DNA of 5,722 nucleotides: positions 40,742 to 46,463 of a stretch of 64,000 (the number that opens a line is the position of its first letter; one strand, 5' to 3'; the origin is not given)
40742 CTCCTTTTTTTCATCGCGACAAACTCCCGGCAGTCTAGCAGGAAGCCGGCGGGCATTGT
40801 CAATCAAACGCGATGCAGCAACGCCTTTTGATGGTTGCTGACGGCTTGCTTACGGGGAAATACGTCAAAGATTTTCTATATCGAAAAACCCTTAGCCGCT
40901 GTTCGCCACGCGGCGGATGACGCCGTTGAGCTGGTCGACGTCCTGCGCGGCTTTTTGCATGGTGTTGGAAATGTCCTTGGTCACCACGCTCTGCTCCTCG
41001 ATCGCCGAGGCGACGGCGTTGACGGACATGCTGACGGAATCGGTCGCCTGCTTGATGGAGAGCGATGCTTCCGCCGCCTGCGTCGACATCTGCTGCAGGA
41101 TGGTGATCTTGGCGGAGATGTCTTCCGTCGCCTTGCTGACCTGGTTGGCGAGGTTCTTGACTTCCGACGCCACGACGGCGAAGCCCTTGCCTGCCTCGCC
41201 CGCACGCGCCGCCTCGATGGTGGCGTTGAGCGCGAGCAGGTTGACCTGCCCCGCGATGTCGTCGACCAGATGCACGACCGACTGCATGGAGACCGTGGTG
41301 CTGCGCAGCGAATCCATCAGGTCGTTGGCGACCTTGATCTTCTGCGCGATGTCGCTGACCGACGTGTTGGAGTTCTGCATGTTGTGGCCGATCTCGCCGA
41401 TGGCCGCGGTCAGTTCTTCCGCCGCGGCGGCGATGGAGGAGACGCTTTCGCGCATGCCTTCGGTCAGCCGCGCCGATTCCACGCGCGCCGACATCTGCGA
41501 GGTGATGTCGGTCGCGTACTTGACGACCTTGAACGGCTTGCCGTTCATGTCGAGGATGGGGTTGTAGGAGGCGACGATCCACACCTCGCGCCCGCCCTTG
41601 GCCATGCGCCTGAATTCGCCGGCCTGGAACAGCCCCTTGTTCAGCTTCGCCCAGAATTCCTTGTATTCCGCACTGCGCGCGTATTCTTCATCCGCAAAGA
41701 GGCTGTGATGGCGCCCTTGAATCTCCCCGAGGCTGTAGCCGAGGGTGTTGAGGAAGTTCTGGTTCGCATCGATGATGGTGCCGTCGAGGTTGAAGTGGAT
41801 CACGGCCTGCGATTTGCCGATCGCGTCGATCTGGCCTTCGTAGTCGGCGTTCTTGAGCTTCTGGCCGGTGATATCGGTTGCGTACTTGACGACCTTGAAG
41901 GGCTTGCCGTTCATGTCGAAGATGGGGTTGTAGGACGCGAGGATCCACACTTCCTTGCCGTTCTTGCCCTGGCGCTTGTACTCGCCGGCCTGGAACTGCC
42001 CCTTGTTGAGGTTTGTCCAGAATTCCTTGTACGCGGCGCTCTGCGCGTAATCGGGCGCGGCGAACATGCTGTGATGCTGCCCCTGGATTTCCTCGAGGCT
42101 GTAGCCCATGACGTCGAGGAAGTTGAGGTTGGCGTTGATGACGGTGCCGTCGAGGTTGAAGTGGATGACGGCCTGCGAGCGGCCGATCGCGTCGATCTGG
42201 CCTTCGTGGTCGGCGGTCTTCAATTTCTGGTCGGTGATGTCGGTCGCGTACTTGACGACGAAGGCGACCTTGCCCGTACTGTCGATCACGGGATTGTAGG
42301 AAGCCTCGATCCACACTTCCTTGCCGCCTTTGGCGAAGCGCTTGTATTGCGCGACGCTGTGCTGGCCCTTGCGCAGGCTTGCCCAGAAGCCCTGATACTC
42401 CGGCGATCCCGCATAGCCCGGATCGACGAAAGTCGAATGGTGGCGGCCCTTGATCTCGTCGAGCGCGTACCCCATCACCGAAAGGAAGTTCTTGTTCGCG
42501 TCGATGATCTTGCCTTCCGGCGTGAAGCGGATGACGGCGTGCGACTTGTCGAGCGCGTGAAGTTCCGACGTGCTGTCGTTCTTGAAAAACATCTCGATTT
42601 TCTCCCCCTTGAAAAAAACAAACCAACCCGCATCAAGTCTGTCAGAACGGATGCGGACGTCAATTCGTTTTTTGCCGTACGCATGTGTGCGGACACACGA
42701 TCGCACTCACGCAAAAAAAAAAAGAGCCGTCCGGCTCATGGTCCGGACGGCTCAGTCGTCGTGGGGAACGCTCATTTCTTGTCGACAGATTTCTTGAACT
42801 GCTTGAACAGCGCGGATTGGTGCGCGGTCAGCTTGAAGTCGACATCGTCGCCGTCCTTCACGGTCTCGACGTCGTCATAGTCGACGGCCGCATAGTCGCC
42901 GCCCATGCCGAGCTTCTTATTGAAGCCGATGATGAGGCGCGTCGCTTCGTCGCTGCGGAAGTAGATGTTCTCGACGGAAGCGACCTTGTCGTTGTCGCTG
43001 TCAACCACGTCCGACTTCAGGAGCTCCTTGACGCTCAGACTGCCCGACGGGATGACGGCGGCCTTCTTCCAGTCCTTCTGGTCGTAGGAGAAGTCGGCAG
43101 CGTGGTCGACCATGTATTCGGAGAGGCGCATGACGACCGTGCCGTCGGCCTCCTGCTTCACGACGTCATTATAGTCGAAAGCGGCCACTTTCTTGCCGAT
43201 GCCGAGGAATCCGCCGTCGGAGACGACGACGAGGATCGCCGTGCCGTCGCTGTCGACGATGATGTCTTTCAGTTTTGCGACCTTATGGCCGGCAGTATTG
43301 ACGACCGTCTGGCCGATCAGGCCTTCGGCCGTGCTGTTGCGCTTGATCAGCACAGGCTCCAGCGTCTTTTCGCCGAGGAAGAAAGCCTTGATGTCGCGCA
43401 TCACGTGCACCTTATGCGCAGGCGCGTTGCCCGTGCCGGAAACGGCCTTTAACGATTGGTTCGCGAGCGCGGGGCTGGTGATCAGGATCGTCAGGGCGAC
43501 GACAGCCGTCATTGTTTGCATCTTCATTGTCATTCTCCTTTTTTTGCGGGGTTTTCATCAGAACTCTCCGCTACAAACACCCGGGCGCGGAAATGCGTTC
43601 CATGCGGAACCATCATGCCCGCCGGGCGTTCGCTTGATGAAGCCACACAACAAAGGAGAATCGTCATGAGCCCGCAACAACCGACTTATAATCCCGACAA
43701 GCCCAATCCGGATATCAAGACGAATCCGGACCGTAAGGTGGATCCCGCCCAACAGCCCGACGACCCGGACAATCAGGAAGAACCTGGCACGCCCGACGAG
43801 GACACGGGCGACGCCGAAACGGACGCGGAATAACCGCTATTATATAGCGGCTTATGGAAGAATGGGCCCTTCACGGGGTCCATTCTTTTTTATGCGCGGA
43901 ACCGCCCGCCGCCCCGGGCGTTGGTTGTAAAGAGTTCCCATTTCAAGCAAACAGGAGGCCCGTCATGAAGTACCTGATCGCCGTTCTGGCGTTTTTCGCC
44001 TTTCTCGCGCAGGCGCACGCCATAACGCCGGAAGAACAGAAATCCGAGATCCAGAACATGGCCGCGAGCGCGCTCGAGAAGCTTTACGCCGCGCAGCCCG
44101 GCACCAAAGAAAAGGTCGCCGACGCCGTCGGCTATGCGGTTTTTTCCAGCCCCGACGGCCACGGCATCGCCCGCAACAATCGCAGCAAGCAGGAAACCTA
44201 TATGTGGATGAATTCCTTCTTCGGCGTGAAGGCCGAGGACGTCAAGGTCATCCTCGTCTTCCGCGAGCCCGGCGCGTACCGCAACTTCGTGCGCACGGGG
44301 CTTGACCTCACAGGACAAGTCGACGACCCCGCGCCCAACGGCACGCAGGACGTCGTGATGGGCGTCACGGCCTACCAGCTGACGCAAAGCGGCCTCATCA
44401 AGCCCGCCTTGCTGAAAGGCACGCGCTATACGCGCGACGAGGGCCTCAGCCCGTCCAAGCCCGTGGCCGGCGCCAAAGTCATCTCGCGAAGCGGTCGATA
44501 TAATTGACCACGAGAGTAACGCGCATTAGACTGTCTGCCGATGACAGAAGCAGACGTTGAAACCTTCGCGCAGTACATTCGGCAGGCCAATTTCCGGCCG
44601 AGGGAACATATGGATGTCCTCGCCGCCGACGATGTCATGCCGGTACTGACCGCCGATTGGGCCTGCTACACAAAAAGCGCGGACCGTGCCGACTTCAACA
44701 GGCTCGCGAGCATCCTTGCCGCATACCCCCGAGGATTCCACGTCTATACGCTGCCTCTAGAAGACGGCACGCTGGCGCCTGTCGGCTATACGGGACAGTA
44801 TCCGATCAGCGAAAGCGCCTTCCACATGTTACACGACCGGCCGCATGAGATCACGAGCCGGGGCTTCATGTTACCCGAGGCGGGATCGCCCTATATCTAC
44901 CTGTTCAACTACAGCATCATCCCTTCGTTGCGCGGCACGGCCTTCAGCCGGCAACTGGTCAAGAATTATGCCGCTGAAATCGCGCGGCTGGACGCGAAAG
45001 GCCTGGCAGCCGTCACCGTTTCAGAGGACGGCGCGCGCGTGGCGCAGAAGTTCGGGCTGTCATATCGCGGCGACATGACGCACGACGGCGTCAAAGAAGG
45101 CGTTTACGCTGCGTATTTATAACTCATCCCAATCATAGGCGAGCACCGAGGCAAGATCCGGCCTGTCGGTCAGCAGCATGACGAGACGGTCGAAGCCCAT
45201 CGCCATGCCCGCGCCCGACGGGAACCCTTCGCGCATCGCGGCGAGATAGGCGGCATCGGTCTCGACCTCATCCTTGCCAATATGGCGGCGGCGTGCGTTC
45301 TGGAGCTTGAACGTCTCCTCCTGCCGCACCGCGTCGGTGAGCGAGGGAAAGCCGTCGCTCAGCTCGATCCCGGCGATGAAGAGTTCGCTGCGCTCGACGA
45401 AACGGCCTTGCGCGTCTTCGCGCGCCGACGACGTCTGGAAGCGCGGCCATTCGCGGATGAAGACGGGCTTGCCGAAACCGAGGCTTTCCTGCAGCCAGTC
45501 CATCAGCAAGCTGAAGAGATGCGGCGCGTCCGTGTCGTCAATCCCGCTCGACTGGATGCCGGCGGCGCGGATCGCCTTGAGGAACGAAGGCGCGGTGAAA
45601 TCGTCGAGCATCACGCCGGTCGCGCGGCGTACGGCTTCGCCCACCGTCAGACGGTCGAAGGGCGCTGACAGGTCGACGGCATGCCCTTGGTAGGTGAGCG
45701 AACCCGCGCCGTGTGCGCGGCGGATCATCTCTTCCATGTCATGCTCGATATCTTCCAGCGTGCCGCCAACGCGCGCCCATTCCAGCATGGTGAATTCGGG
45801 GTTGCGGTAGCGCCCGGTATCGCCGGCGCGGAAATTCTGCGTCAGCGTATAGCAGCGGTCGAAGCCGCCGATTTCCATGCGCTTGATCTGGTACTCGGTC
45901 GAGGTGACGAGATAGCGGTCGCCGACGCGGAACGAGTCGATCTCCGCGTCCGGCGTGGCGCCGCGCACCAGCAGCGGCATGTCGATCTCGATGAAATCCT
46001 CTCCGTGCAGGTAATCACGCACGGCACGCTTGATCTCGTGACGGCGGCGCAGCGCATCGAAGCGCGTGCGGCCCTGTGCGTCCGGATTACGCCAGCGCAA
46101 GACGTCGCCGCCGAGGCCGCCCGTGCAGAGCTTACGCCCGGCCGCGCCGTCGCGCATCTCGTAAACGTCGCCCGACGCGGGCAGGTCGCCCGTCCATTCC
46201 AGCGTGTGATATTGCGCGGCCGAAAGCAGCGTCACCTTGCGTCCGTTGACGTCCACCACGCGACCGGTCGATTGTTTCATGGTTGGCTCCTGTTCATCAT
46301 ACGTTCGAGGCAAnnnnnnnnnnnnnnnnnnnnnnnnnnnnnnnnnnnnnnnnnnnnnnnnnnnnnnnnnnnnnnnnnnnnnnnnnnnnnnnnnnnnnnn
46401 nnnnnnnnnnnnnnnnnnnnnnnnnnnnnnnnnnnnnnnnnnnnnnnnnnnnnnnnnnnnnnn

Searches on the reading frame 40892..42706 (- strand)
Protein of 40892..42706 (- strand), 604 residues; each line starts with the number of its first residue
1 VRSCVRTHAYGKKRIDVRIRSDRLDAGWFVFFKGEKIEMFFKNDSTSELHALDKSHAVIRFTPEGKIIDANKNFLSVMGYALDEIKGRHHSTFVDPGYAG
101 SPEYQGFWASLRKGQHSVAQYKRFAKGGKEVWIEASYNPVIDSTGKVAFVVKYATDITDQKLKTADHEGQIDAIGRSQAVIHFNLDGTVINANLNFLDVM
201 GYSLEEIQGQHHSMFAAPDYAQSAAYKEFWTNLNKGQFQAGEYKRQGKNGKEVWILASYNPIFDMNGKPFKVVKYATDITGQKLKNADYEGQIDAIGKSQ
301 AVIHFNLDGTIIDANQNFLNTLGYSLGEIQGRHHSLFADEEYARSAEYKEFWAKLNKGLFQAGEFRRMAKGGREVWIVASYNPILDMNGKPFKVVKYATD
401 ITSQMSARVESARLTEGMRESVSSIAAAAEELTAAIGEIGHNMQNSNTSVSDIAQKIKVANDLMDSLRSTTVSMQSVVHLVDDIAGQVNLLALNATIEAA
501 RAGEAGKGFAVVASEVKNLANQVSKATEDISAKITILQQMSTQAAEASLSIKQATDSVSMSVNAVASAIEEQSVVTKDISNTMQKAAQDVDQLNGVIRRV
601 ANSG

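Call 65: search_protein_families(library=pfam, proteins=[window:40892-42706:-], max_evalue=0.0001)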
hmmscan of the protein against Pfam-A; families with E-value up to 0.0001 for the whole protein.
window:40892-42706:- (604 aa): 7 families
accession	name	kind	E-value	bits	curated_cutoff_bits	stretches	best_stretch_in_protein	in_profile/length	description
PF08447.18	PAS_3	-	3.3e-48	162.3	25.6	3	190-275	2-88/89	PAS fold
PF08448.16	PAS_4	-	4.7e-38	130.3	23.1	3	57-161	7-109/110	PAS fold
PF13426.13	PAS_9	-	1.6e-37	128.4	27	3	184-280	8-102/103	PAS domain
PF00015.26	MCPsignal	-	1.7e-26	93.5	34.6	1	459-601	20-162/172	Methyl-accepting chemotaxis protein (MCP) signalling domain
PF00989.32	PAS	-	1.2e-18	67.5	22.6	1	180-268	14-102/113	PAS fold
PF13188.13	PAS_8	-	2.5e-09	37.1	21.8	0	301-337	13-47/65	PAS domain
PF24820.1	Diguanyl_cycl_sensor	-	6.2e-05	23.4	28.1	0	56-138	7-84/109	Diguanylate cyclase-like sensor domain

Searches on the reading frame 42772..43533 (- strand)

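Call 65: search_protein_families(library=pfam, proteins=[window:42772-43533:-], max_evalue=0.0001)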
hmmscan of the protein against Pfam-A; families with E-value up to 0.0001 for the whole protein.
window:42772-43533:- (253 aa): 1 family
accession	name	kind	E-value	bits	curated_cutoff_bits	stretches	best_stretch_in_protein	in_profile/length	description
PF05239.21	PRC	-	1.5e-12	47.8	21.2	1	72-134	9-71/78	PRC-barrel domain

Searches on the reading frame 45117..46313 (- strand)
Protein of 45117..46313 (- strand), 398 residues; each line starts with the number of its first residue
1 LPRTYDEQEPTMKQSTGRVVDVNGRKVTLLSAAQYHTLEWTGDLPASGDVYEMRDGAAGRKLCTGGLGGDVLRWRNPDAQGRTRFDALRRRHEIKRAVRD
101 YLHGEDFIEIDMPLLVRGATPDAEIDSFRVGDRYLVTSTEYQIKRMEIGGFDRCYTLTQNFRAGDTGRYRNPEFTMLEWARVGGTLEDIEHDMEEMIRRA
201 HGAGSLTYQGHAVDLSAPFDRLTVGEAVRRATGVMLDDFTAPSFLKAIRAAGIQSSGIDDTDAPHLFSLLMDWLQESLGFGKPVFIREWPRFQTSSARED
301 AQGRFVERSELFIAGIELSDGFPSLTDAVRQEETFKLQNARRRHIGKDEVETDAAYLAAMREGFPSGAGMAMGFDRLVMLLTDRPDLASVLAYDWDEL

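Call 65: search_protein_families(library=pfam, proteins=[window:45117-46313:-], max_evalue=0.0001)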
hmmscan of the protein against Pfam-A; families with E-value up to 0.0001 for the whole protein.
window:45117-46313:- (398 aa): 1 family
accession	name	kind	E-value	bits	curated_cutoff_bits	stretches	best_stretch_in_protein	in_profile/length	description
PF00152.25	tRNA-synt_2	-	4.1e-42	144.8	25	1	85-393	19-304/308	tRNA synthetases class II (D, K and N)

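Call 69: search_protein_families(library=ncbifam, proteins=[window:45117-46313:-], max_evalue=0.00001)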
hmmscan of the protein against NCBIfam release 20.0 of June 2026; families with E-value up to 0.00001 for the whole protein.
window:45117-46313:- (398 aa): 14 families
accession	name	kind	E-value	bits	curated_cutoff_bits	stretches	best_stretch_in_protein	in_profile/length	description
TIGR00462.1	genX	equivalog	1.4e-63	215.2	286.9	1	88-392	1-303/304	EF-P lysine aminoacylase EpmA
NF001756.1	PRK00484.1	subfamily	1.4e-51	175.7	468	1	87-393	168-482/488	lysine--tRNA ligase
NF006828.0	PRK09350.1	equivalog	4.7e-49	167.4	264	1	85-396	13-323/325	elongation factor P--(R)-beta-lysine ligase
TIGR00499.1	lysS_bact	equivalog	1.7e-43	149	427.6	1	86-393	170-489/496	lysine--tRNA ligase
NF002821.0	PRK02983.1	equivalog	2.6e-34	118.5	742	1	86-384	776-1087/1102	bifunctional lysylphosphatidylglycerol synthetase/lysine--tRNA ligase LysX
NF009101.0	PRK12445.1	subfamily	8e-32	110.4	1026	1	87-390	183-495/505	lysine--tRNA ligase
NF001750.0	PRK00476.1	equivalog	4.2e-20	71.6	443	2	72-230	128-285/590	aspartate--tRNA ligase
TIGR00459.1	aspS_bact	equivalog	4.7e-20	71.5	373.85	2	72-230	123-280/586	aspartate--tRNA ligase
NF009460.0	PRK12820.1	equivalog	3.2e-13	48.7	1379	1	74-230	159-313/723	bifunctional aspartyl-tRNA synthetase/aspartyl/glutamyl-tRNA amidotransferase subunit C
NF003483.0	PRK05159.1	equivalog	1.1e-10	41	353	1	86-392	135-428/438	aspartate--tRNA(Asn) ligase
TIGR00458.1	aspS_nondisc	equivalog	3.4e-10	39.5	368.4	0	88-178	133-227/428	aspartate--tRNA(Asn) ligase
TIGR00457.1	asnS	equivalog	1.2e-08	34.2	342.6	1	85-391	133-444/455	asparagine--tRNA ligase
NF005052.0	PRK06462.1-1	equivalog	5.6e-07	28.9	368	1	87-384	48-334/353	asparagine synthetase A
NF003037.0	PRK03932.1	equivalog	8.4e-07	28.3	414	1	87-393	132-442/451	asparagine--tRNA ligase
